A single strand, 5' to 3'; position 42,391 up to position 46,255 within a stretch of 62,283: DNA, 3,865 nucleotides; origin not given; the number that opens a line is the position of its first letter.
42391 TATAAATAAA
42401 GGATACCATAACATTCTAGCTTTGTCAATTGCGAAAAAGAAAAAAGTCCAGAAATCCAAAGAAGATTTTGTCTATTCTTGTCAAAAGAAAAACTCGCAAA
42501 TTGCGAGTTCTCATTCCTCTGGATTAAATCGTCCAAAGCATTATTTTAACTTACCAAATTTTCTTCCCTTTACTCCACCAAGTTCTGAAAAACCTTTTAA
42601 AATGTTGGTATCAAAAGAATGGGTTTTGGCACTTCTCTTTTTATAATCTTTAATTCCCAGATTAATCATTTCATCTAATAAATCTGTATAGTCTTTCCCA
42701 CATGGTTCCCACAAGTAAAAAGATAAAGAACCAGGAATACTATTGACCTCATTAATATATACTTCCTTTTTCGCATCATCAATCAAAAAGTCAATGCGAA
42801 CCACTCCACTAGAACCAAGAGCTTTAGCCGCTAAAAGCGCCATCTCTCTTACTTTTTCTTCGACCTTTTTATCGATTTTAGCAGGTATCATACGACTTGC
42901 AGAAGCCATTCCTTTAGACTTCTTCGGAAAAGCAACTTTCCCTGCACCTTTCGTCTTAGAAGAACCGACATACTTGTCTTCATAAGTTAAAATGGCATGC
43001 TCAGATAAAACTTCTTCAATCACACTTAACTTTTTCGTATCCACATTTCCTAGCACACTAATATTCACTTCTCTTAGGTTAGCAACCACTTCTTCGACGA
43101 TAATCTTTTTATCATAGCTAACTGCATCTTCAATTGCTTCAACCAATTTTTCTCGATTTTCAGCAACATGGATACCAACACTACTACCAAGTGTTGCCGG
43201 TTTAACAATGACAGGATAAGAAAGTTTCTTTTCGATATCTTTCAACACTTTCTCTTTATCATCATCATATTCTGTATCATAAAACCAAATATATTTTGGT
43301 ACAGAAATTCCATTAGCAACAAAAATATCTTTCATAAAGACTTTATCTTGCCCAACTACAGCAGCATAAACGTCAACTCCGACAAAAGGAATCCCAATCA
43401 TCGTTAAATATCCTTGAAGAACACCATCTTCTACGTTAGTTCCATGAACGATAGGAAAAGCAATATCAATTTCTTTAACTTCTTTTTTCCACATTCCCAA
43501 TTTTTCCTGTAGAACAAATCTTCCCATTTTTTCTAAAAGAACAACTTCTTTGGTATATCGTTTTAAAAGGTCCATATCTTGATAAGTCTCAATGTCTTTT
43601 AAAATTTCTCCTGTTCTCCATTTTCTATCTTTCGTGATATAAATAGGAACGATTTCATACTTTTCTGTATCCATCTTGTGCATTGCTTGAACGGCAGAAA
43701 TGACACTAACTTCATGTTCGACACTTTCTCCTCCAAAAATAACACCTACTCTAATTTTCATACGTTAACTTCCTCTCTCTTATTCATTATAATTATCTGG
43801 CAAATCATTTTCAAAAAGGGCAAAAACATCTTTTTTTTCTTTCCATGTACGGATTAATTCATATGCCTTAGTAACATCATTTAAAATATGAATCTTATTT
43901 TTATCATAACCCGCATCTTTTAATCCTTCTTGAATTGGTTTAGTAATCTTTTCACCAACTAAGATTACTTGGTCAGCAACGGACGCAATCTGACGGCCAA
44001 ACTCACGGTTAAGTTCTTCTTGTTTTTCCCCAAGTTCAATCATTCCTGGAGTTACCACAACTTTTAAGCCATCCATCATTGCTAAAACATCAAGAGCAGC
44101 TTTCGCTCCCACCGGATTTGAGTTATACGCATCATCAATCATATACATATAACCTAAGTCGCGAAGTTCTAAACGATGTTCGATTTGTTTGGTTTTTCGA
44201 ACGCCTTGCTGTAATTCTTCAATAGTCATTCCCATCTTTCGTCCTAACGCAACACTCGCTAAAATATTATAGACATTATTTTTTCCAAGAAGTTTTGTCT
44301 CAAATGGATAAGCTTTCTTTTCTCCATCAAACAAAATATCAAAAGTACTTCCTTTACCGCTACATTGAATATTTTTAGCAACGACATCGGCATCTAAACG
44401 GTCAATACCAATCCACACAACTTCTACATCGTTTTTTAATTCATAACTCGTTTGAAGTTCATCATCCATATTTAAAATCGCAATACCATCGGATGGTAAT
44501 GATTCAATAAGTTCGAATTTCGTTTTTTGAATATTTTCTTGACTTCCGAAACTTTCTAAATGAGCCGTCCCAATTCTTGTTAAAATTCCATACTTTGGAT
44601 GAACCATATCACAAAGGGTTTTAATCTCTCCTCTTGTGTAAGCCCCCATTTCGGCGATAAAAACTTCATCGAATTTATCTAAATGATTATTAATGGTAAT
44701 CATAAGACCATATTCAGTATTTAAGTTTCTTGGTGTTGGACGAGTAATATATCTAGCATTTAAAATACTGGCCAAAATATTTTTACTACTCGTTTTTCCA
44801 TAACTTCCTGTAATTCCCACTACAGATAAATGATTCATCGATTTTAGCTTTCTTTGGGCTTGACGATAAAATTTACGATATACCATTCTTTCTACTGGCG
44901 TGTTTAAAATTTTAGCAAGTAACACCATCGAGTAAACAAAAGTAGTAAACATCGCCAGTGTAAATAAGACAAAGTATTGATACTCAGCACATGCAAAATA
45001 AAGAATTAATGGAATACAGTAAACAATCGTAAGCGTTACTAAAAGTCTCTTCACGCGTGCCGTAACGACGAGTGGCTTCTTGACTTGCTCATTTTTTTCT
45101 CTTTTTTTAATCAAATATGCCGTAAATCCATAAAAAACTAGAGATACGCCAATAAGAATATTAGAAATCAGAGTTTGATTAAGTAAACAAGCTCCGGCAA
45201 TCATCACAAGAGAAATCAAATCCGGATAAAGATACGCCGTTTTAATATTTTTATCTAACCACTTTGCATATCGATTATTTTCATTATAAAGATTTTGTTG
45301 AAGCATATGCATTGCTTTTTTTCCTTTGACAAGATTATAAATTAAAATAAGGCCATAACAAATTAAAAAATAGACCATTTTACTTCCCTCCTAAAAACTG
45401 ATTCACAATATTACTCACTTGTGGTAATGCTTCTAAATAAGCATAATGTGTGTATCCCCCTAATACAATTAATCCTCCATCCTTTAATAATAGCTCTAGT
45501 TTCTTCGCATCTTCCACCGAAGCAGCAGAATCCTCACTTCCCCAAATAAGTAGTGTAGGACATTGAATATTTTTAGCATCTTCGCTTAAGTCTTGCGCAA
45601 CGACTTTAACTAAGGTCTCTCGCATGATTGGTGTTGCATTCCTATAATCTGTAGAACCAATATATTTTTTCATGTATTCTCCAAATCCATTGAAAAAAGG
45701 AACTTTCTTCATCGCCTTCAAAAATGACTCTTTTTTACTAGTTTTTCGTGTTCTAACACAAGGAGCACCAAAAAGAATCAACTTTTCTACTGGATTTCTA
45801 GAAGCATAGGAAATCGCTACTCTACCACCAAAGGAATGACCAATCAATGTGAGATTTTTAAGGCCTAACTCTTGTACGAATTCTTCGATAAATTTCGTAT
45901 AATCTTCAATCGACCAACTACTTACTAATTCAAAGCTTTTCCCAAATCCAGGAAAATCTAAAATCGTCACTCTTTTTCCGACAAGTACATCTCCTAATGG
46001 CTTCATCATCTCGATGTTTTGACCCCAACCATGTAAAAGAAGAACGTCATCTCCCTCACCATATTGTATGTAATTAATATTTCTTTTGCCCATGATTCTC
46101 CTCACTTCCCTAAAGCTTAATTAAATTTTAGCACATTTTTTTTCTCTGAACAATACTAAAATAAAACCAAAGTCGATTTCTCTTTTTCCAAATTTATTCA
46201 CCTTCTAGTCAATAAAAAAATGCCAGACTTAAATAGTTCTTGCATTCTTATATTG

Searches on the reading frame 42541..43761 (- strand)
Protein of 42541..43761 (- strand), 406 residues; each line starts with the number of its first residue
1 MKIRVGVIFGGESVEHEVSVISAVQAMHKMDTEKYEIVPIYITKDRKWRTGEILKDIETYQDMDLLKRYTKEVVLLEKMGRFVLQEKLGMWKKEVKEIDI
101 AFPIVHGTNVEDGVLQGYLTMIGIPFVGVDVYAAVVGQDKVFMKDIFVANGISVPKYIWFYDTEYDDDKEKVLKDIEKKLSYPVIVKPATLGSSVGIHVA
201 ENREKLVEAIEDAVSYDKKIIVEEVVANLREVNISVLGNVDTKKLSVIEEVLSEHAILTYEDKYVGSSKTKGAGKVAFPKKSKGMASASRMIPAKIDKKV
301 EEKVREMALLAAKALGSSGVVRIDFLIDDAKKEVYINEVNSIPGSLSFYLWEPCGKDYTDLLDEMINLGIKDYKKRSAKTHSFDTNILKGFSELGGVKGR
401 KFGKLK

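Call 63: search_protein_families(library=pfam, proteins=[window:42541-43761:-], max_evalue=0.00001)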
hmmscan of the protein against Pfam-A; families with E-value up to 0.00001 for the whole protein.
window:42541-43761:- (406 aa): 7 families
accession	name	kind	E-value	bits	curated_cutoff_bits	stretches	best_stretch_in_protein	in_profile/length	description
PF07478.18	Dala_Dala_lig_C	-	2.6e-48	164.7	24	1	148-366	3-203/204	D-ala D-ala ligase C-terminus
PF01820.27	Dala_Dala_lig_N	-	2.9e-32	112.2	34.6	1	4-128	1-120/121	D-ala D-ala ligase N-terminus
PF02786.22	CPSase_L_D2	-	3.5e-12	46.7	19.8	1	174-240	31-103/211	Carbamoyl-phosphate synthase L chain, ATP binding domain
PF02222.28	ATP-grasp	-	1e-09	38.8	27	0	150-241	6-91/179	ATP-grasp domain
PF08443.16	RimK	-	4.1e-07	30.2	21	0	139-237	3-93/188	RimK-like ATP-grasp domain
PF02655.19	ATP-grasp_3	-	2.1e-06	28.4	23.2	1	139-341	3-155/160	ATP-grasp domain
PF01071.24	GARS_A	-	6e-06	26.7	27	1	139-277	2-133/194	Phosphoribosylglycinamide synthetase, ATP-grasp (A) domain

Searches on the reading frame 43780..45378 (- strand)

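Call 63: search_protein_families(library=pfam, proteins=[window:43780-45378:-], max_evalue=0.00001)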
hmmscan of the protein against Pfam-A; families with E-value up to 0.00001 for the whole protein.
window:43780-45378:- (532 aa): 2 families
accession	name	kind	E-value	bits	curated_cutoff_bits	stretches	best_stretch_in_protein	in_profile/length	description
PF08245.18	Mur_ligase_M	-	2.7e-39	135.6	24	1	189-378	1-199/200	Mur ligase middle domain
PF02875.26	Mur_ligase_C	-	5.5e-11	43.8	28.4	1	401-519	1-121/127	Mur ligase, glutamate ligase domain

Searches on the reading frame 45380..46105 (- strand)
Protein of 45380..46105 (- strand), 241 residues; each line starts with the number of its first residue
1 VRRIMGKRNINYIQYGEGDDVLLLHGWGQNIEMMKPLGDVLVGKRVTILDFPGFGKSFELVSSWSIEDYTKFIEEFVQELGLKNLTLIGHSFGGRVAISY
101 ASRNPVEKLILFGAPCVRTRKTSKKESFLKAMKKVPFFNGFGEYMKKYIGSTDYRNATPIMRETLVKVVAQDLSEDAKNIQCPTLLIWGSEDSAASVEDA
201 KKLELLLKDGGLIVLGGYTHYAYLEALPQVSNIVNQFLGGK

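Call 63: search_protein_families(library=pfam, proteins=[window:45380-46105:-], max_evalue=0.00001)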
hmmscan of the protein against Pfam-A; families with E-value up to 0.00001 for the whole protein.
window:45380-46105:- (241 aa): 4 families
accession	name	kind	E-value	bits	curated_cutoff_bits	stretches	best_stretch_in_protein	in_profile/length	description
PF00561.26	Abhydrolase_1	-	6.4e-21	75.6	25.8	1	21-120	3-110/245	alpha/beta hydrolase fold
PF12146.15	Hydrolase_4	-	7.8e-16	58.5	27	1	21-204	7-214/239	Serine aminopeptidase, S33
PF12697.13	Abhydrolase_6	-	1.8e-14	55.3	26.3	1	21-224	1-208/217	Alpha/beta hydrolase family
PF20408.4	Abhydrolase_11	-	2.2e-06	28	27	0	68-124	63-117/193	Alpha/beta hydrolase domain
